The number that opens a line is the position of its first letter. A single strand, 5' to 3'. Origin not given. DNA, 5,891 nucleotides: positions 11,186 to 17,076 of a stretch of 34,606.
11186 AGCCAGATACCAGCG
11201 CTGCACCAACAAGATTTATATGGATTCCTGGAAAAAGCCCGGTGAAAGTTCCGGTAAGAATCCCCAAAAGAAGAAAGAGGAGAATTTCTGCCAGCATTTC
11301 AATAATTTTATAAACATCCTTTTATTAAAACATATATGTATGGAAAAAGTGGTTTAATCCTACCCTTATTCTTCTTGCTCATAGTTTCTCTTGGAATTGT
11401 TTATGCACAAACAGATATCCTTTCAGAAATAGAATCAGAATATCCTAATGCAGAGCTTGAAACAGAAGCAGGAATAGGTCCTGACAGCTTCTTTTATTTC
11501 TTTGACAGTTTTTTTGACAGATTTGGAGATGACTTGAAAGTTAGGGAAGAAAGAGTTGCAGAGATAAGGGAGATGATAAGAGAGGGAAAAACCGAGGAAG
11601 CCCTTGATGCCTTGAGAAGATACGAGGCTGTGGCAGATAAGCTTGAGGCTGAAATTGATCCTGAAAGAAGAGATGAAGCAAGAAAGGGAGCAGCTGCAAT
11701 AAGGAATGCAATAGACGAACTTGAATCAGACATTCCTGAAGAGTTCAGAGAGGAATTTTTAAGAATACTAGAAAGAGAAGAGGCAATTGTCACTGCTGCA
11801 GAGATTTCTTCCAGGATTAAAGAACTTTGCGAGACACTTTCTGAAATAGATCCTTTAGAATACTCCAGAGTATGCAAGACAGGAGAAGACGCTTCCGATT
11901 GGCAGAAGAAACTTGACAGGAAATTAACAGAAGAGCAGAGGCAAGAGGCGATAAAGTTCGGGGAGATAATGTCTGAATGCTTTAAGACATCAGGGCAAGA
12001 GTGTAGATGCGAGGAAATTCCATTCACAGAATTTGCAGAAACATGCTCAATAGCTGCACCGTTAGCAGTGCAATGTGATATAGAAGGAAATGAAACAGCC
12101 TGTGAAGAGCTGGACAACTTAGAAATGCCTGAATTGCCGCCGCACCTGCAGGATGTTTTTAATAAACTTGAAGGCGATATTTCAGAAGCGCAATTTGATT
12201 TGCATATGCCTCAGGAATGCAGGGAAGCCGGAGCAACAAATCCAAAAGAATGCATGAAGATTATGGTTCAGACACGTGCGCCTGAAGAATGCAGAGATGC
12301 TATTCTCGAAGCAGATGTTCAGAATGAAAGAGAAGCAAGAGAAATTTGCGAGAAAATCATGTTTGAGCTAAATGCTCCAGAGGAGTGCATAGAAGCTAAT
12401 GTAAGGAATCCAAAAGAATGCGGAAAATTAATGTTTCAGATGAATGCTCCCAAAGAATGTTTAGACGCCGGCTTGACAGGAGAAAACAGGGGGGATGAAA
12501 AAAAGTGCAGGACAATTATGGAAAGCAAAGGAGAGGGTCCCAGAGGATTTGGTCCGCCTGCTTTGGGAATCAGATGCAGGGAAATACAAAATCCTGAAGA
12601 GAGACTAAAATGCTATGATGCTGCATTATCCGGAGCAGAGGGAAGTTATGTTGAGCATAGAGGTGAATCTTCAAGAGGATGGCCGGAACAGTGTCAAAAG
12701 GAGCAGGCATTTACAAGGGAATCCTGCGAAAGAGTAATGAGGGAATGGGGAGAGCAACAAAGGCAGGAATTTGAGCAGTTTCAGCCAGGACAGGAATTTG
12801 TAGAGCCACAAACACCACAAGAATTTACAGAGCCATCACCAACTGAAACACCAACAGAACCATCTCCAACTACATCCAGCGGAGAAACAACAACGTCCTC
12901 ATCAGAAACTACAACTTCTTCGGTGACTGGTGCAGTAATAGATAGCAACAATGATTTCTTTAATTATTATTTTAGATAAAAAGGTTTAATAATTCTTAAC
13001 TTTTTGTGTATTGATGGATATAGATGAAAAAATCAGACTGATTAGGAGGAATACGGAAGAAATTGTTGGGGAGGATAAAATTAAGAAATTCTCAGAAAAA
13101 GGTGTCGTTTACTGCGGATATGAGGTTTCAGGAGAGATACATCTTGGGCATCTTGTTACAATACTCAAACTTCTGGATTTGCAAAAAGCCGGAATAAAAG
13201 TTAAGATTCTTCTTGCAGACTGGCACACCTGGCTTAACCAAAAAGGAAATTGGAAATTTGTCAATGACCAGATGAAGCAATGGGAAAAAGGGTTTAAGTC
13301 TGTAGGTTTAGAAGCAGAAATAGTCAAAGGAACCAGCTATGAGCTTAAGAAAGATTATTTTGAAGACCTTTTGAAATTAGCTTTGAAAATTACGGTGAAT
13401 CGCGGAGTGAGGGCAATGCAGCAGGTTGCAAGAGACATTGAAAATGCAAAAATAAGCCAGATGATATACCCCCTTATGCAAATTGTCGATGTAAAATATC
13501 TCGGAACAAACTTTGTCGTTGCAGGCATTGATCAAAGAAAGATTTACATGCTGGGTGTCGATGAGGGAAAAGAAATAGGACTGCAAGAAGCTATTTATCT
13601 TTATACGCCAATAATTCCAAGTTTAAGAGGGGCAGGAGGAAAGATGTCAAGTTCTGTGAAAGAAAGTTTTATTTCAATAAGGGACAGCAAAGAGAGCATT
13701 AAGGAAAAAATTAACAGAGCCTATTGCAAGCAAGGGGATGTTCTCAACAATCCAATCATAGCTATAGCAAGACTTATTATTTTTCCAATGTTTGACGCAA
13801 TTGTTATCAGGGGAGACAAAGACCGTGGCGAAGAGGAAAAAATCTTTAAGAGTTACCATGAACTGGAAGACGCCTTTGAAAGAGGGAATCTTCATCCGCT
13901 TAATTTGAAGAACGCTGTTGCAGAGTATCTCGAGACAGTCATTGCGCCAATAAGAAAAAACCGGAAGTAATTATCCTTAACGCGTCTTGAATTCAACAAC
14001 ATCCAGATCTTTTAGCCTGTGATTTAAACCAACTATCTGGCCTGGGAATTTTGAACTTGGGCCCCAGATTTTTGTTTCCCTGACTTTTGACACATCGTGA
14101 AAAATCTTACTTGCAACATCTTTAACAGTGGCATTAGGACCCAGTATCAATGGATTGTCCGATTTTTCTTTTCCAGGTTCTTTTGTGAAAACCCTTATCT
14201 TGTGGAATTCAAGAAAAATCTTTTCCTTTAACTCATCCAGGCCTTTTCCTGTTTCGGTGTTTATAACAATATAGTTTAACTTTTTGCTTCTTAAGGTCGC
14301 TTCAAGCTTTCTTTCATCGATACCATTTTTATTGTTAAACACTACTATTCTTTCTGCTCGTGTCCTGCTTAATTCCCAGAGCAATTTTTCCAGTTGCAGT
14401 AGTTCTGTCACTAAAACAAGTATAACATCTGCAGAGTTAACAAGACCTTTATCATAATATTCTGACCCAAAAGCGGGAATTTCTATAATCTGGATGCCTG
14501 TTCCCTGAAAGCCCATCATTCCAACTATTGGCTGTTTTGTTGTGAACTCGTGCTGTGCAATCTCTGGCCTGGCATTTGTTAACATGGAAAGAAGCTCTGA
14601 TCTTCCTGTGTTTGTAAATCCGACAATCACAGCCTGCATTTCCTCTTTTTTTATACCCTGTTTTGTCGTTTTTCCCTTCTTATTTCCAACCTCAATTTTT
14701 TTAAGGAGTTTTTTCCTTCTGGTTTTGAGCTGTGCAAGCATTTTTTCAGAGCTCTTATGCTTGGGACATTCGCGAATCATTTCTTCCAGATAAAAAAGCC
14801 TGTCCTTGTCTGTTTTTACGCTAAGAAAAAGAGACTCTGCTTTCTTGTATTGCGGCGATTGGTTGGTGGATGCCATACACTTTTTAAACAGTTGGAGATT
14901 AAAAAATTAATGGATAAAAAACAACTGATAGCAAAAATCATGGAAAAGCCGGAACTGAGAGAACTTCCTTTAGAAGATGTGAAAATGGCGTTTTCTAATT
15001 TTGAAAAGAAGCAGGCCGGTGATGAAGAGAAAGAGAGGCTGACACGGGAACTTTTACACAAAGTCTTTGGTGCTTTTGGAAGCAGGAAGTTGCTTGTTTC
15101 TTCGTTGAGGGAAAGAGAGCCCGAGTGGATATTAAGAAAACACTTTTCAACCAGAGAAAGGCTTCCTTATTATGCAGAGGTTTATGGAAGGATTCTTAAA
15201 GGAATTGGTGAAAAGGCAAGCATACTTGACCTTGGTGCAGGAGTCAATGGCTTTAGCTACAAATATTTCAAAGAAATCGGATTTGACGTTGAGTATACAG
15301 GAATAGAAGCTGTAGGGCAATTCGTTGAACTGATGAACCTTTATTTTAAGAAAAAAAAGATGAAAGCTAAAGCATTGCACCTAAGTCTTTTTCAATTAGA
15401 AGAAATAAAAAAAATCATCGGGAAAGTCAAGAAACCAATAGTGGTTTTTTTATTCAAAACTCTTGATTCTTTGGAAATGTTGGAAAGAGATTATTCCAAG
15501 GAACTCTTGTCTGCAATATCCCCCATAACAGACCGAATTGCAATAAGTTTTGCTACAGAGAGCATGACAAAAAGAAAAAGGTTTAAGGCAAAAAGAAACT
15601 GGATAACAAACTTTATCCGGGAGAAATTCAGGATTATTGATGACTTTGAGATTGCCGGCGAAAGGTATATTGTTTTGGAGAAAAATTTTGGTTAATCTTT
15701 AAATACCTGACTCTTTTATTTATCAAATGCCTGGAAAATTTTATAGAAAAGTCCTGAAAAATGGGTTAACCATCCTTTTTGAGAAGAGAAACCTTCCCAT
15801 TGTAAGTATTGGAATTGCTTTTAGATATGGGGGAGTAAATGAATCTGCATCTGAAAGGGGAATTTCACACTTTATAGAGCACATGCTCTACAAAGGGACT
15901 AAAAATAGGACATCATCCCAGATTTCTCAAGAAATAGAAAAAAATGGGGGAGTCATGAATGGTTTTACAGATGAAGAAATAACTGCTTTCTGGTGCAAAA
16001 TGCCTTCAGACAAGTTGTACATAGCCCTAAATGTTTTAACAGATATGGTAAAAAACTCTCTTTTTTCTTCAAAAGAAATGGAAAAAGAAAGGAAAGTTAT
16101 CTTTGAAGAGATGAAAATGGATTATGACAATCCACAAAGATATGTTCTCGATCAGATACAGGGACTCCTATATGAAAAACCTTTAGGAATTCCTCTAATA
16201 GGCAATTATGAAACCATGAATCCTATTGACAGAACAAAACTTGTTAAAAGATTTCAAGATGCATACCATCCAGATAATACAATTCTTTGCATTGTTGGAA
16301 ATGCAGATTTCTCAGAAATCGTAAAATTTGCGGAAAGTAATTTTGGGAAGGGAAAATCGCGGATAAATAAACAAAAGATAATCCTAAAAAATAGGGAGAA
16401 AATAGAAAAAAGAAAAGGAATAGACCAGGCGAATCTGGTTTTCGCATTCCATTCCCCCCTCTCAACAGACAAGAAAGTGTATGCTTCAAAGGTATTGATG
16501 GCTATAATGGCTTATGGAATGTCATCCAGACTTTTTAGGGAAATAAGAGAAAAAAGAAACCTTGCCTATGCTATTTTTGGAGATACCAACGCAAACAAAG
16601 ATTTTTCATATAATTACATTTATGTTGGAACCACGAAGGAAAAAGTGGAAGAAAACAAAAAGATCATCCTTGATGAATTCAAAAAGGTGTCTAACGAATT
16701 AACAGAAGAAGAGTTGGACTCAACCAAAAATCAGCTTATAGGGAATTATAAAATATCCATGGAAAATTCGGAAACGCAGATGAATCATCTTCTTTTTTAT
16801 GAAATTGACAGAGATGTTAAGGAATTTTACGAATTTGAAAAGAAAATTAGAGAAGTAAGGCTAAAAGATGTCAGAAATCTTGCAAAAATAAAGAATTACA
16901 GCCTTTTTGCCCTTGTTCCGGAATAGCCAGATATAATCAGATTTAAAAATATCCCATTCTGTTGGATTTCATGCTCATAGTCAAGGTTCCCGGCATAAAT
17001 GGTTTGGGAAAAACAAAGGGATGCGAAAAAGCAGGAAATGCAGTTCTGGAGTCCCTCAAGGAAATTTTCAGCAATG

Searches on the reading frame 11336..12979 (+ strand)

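Call 6: search_protein_families(library=pfam, proteins=[window:11336-12979:+], max_evalue=0.01)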
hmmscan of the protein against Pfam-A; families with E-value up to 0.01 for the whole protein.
window:11336-12979:+ (547 aa): 2 families
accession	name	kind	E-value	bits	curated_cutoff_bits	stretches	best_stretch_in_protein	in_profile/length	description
PF18915.5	DUF5667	-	6.1e-05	23.8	27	1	49-136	4-99/99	Domain of unknown function (DUF5667)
PF11319.13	VasI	-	0.00053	20.1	26.5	1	413-466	1-55/184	Type VI secretion system VasI, EvfG, VC_A0118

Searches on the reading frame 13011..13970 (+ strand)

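Call 6: search_protein_families(library=pfam, proteins=[window:13011-13970:+], max_evalue=0.01)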
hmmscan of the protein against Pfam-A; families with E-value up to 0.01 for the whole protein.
window:13011-13970:+ (319 aa): 1 family
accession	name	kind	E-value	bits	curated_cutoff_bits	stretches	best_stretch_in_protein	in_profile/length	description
PF00579.31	tRNA-synt_1b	-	3.1e-38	132.2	21.1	1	30-309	5-289/292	tRNA synthetases class I (W and Y)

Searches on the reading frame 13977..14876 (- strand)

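Call 6: search_protein_families(library=pfam, proteins=[window:13977-14876:-], max_evalue=0.01)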
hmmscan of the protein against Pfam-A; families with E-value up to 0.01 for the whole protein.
window:13977-14876:- (299 aa): 6 families
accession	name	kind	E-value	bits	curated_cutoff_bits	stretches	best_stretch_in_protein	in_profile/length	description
PF01926.29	MMR_HSR1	-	1.3e-11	45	21.9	1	82-181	2-112/113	50S ribosome-binding GTPase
PF02824.27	TGS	-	2.5e-07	31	22.2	1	227-298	1-60/60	TGS domain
PF02421.24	FeoB_N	-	5.5e-05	23.2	27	1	81-220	2-156/156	Ferrous iron transport protein B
PF16897.10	MMR_HSR1_Xtn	-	0.0011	19.4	35.2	1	147-223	30-103/106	C-terminal region of MMR_HSR1 domain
PF08527.15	PAD_M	-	0.0038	17.3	24.8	0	224-256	94-126/159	Protein-arginine deiminase (PAD) middle domain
PF12631.12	MnmE_helical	-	0.0046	17.5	40.1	1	43-222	64-133/211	MnmE helical domain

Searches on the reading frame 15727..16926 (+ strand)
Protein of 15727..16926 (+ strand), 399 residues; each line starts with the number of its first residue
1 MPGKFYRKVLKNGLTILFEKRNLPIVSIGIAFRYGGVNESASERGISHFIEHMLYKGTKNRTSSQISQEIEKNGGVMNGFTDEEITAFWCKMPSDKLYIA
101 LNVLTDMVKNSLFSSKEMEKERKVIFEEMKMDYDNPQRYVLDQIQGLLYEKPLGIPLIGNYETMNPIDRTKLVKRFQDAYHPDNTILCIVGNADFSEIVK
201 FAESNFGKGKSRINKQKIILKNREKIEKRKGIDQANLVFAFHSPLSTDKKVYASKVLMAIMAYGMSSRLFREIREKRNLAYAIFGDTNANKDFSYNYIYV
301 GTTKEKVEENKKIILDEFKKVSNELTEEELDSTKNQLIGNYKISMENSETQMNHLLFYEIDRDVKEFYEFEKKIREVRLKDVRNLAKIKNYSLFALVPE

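Call 6: search_protein_families(library=pfam, proteins=[window:15727-16926:+], max_evalue=0.01)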
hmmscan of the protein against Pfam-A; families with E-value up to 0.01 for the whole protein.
window:15727-16926:+ (399 aa): 3 families
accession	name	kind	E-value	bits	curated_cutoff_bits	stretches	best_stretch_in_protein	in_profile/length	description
PF05193.26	Peptidase_M16_C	-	3.5e-36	125.2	23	1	167-337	2-181/181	Peptidase M16 inactive domain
PF00675.25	Peptidase_M16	-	1.5e-31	109.8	22.3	1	22-159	9-147/149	Insulinase (Peptidase family M16)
PF22456.1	PqqF-like_C_4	-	0.00026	21.5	27.5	1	265-354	6-98/100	PQQ synthase PqqF-like, C-terminal lobe domain 4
